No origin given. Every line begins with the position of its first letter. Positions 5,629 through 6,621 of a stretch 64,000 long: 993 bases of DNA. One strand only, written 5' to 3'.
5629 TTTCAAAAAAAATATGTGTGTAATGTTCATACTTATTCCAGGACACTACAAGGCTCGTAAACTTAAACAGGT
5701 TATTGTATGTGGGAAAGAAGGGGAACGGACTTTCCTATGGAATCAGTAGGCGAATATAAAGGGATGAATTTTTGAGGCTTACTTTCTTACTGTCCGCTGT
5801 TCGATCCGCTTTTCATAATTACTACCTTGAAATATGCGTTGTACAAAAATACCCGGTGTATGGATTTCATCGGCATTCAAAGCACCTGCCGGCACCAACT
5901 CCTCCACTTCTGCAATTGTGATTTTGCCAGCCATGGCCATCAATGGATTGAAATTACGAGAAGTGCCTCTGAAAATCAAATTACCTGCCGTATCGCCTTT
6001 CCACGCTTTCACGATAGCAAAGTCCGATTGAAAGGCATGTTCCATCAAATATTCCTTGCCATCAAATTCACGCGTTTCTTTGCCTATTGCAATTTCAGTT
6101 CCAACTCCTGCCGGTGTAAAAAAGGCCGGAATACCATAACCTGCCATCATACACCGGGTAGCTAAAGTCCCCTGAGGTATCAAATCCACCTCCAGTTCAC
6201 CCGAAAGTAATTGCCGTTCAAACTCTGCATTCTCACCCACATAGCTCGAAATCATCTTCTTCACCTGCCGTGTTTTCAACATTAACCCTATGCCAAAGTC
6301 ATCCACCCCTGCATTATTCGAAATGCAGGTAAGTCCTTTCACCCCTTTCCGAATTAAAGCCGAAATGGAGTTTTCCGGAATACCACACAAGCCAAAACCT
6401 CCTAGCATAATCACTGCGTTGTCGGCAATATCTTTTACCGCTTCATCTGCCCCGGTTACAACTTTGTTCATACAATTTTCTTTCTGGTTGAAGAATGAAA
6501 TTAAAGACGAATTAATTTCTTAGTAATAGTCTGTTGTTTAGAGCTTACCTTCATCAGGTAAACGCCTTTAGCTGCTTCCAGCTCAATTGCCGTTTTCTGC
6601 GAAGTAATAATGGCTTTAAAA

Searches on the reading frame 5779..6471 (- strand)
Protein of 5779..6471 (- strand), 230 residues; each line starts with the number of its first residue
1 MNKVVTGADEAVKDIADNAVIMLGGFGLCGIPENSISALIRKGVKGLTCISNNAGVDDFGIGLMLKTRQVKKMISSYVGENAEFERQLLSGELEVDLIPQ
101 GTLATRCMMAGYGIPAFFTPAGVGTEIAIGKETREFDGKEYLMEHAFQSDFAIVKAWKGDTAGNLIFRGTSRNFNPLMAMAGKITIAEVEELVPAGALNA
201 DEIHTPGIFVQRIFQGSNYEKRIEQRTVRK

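Call 79: search_protein_families(library=pfam, proteins=[window:5779-6471:-], max_evalue=0.01)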
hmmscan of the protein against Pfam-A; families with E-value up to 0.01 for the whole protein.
window:5779-6471:- (230 aa): 1 family
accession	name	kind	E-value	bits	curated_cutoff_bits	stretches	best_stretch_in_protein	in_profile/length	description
PF01144.29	CoA_trans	-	5e-74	248.8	23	1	8-215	4-216/217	Coenzyme A transferase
